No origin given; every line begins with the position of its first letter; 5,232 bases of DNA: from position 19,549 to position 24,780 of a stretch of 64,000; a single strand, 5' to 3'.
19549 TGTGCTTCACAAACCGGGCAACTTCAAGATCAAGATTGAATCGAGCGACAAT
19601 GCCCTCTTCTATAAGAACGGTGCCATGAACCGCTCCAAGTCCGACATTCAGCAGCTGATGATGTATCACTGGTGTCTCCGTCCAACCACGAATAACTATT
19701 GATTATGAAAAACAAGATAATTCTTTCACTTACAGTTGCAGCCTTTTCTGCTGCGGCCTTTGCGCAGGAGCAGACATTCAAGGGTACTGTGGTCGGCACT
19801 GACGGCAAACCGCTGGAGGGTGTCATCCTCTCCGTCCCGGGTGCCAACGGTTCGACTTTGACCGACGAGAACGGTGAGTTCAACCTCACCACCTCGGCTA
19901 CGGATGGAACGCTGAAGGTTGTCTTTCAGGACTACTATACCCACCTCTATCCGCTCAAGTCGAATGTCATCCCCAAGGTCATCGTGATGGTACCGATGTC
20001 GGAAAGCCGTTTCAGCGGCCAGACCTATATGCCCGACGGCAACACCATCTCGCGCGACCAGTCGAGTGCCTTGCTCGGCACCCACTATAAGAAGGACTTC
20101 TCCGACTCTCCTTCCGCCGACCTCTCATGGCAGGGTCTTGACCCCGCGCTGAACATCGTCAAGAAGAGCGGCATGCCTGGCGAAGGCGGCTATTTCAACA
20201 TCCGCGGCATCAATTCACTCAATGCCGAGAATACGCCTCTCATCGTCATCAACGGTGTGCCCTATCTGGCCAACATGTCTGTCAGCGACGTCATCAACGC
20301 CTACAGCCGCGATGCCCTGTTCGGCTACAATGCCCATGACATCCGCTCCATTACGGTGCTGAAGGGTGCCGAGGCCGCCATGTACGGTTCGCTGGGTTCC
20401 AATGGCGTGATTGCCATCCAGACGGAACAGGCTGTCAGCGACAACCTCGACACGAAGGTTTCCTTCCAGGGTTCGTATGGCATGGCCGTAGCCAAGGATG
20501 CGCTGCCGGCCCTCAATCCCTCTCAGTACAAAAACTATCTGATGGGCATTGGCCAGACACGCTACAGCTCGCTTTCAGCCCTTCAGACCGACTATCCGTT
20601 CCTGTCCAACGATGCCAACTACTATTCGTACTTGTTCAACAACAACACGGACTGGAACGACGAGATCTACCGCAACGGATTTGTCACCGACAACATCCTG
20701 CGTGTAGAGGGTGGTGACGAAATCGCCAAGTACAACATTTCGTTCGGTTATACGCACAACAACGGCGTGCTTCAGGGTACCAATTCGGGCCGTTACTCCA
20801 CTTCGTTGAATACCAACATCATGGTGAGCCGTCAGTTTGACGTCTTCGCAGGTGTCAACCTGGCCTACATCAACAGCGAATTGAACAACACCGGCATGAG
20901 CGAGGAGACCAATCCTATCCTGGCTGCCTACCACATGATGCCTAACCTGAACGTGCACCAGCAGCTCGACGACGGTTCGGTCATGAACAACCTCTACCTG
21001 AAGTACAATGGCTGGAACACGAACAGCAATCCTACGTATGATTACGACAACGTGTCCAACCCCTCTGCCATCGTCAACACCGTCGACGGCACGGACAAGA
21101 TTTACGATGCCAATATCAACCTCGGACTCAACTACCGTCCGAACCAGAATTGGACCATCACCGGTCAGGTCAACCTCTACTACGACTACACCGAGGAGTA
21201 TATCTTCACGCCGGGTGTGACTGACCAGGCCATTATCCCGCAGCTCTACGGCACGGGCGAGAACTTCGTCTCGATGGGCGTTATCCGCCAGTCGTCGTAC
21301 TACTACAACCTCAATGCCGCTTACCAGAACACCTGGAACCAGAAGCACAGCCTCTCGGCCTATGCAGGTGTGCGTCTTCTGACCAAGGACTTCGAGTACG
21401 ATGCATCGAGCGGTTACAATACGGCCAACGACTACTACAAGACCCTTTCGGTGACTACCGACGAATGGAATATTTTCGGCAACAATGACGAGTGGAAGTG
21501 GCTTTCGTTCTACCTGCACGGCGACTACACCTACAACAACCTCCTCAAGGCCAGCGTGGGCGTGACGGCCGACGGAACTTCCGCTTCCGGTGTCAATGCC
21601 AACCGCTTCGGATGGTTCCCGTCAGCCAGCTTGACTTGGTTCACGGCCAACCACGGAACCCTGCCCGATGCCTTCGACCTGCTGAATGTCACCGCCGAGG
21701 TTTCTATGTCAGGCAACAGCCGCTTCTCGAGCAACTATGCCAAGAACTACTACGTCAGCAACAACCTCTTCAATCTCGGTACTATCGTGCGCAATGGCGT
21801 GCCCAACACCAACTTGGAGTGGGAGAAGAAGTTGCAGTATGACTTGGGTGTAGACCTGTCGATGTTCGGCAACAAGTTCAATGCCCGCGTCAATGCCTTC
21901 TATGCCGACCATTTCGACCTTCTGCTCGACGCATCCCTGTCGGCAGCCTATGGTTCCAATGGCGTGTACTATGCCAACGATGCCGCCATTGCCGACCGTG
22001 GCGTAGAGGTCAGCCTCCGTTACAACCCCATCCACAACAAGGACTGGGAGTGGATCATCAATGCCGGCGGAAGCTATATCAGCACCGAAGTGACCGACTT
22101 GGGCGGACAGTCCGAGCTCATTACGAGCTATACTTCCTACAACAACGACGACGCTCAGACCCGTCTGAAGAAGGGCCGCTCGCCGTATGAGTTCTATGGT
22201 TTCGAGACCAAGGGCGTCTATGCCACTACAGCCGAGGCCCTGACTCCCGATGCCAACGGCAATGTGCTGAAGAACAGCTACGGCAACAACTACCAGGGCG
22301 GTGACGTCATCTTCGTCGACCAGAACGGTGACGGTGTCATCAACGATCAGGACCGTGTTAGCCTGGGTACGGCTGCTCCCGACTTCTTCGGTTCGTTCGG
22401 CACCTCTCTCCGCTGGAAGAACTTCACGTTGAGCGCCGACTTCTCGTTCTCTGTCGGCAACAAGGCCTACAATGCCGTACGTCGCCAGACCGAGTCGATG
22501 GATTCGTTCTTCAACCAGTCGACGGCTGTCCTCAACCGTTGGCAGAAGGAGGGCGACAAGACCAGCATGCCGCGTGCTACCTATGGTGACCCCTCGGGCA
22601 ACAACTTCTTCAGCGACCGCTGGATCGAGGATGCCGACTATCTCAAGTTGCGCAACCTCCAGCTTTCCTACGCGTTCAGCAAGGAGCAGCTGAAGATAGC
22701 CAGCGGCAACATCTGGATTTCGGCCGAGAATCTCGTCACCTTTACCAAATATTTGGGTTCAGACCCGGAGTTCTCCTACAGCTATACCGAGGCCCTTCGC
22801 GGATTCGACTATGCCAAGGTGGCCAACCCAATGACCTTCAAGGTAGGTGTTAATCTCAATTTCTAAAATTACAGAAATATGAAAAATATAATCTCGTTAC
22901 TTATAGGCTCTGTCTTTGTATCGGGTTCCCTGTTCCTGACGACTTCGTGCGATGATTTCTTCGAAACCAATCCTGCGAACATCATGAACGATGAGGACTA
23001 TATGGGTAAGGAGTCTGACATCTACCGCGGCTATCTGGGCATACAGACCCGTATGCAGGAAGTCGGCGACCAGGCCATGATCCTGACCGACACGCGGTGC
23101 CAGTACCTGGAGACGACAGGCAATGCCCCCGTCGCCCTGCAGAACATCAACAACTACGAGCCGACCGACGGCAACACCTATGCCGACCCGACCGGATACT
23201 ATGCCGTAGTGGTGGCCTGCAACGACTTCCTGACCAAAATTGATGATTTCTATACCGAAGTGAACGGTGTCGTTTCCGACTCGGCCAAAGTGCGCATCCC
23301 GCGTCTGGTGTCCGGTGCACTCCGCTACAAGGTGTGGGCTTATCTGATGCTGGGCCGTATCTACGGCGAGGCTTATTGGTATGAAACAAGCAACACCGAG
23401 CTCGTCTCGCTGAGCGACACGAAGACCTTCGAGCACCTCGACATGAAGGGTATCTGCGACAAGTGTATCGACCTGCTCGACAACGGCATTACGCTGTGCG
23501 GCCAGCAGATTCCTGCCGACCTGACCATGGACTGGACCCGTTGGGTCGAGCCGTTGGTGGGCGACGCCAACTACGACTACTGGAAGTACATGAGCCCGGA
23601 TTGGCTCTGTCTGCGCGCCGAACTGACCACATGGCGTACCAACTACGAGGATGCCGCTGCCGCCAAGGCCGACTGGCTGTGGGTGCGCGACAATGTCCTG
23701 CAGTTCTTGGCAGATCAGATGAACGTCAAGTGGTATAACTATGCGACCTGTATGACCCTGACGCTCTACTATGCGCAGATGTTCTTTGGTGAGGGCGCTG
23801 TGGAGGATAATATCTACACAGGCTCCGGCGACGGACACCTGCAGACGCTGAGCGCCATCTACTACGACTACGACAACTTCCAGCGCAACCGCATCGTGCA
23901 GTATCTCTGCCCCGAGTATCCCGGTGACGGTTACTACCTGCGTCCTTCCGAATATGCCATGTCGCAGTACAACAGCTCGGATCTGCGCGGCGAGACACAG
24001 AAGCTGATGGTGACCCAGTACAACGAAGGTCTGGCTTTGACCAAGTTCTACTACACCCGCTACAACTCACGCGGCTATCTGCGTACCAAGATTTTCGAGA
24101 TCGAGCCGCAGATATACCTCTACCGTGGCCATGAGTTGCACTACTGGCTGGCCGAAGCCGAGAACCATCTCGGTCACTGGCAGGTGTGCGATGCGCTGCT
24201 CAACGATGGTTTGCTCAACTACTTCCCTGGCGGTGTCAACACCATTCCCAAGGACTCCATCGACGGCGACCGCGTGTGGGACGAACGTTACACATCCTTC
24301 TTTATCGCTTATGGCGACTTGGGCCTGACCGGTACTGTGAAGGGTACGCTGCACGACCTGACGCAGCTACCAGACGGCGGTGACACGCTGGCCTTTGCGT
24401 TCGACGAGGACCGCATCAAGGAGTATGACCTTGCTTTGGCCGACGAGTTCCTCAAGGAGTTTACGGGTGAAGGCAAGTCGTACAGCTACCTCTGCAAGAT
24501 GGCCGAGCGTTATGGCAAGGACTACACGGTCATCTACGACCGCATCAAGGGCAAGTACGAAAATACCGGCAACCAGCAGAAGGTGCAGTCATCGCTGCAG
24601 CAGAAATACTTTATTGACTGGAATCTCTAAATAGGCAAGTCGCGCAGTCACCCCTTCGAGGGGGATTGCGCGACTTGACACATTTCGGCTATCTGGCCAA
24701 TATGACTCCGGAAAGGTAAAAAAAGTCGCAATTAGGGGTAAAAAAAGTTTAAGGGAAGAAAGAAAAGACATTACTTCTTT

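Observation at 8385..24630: Seven-gene tandem SusC/SusD locus in which every accessory gene is a fasciclin (FAS1)-domain lipoprotein, with no CAZyme or regulator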

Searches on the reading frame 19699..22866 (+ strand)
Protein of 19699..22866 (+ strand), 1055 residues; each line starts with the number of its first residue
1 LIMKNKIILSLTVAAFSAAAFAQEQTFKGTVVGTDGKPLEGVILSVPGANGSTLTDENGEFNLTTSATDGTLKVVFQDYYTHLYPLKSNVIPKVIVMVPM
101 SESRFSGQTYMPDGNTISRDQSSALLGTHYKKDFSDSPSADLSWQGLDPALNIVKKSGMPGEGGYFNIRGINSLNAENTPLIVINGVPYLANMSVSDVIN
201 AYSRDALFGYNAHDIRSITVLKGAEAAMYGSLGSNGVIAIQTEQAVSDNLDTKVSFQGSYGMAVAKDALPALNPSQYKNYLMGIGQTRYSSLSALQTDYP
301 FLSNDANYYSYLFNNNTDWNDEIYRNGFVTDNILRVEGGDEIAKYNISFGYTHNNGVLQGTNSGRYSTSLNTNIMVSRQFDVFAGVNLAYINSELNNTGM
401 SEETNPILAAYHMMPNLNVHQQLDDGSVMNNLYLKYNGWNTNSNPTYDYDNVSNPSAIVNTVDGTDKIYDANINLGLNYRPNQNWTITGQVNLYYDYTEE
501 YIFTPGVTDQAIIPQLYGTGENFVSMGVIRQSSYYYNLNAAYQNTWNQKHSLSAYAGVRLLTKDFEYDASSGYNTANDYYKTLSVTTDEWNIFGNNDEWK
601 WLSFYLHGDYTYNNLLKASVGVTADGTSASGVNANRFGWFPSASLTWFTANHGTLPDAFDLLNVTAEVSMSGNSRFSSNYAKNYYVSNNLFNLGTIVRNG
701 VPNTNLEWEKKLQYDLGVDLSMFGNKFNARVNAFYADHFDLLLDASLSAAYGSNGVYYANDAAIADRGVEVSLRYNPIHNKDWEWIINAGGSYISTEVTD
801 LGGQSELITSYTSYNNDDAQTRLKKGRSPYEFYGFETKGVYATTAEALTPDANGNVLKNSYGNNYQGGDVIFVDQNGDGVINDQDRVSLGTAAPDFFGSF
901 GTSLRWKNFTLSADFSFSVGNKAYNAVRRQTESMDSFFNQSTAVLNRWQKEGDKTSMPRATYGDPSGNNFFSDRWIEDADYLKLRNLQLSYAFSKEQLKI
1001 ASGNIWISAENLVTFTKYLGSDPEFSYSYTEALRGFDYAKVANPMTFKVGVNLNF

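Call 3: search_protein_families(library=pfam, proteins=[window:19699-22866:+], max_evalue=0.01)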
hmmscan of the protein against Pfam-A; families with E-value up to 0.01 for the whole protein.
window:19699-22866:+ (1055 aa): 5 families
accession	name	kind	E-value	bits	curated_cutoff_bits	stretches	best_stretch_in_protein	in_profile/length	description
PF07715.20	Plug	-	6.2e-13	49.6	23.9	1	148-237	32-107/107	TonB-dependent Receptor Plug Domain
PF13715.12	CarbopepD_reg_2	-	8.4e-07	29.4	32.2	1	28-82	2-58/88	CarboxypepD_reg-like domain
PF00593.30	TonB_dep_Rec_b-barrel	-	3.6e-06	27.6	27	1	425-994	10-424/436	TonB dependent receptor-like, beta-barrel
PF13620.12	CarboxypepD_reg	-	7e-06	26.8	32.3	1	27-76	2-54/82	Carboxypeptidase regulatory-like domain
PF25020.1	TTR_TEN1-4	-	0.0038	17.5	27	0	27-67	9-51/86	Teneurin TTR-like domain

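Call 5: search_protein_families(library=ncbifam, proteins=[window:19699-22866:+], max_evalue=0.01)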
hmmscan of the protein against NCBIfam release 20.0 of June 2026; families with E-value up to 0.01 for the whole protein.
window:19699-22866:+ (1055 aa): 3 families
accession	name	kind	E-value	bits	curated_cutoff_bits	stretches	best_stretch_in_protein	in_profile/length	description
TIGR04056.1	OMP_RagA_SusC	subfamily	7.5e-160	534.3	368.25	1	26-1055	2-981/981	SusC/RagA family TonB-linked outer membrane protein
TIGR04057.1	SusC_RagA_signa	signature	1.7e-12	46.9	46.2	1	214-242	1-30/31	SusC/RagA subfamily TonB-dependent outer membrane receptor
NF053590.1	TonB_dep_TOL0244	equivalog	0.0013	17.4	645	0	213-246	110-143/604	TOL_0244 family TonB-dependent receptor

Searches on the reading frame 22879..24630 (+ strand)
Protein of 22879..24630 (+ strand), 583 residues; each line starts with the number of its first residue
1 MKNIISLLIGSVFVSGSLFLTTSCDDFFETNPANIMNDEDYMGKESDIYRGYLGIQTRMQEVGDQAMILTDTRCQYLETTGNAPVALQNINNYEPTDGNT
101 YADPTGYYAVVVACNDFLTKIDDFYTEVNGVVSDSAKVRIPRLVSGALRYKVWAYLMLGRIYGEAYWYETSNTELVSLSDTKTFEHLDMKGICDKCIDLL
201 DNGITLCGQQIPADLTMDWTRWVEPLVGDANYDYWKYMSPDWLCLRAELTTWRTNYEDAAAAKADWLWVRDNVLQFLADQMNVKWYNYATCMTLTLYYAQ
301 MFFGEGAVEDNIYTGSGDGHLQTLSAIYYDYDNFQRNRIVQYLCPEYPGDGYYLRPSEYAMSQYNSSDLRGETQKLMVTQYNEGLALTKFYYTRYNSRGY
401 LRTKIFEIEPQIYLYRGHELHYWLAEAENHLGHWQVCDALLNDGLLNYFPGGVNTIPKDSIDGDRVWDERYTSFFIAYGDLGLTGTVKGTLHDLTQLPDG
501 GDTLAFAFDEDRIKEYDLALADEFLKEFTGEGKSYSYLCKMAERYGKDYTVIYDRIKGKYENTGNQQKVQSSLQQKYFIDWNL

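Call 3: search_protein_families(library=pfam, proteins=[window:22879-24630:+], max_evalue=0.01)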
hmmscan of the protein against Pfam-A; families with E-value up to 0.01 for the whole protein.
window:22879-24630:+ (583 aa): 0 families

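Call 5: search_protein_families(library=ncbifam, proteins=[window:22879-24630:+], max_evalue=0.01)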
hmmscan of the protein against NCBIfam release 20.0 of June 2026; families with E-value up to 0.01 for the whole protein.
window:22879-24630:+ (583 aa): 0 families

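Call 10: search_solved_structures(query=window:22879-24630:+, max_evalue=1)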
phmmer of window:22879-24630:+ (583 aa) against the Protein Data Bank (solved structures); distinct sequences matched with E-value up to 1: 2.
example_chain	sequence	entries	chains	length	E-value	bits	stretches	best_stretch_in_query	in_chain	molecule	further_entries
3hw2_B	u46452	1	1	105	0.71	11.4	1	420-462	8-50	Pleckstrin homology domain-containing family M member 2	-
3cxb_B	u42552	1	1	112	0.92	11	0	420-462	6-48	Pleckstrin homology domain-containing family M member 2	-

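Call 94: search_protein_families(library=pfam, proteins=[window:22879-24627:+], max_evalue=10)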
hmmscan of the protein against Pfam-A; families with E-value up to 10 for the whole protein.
window:22879-24627:+ (583 aa): 1 family
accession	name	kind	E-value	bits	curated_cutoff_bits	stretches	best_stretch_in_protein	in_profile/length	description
PF14322.12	SusD-like_3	-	0.038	14.7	27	1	90-175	64-140/191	Starch-binding associating with outer membrane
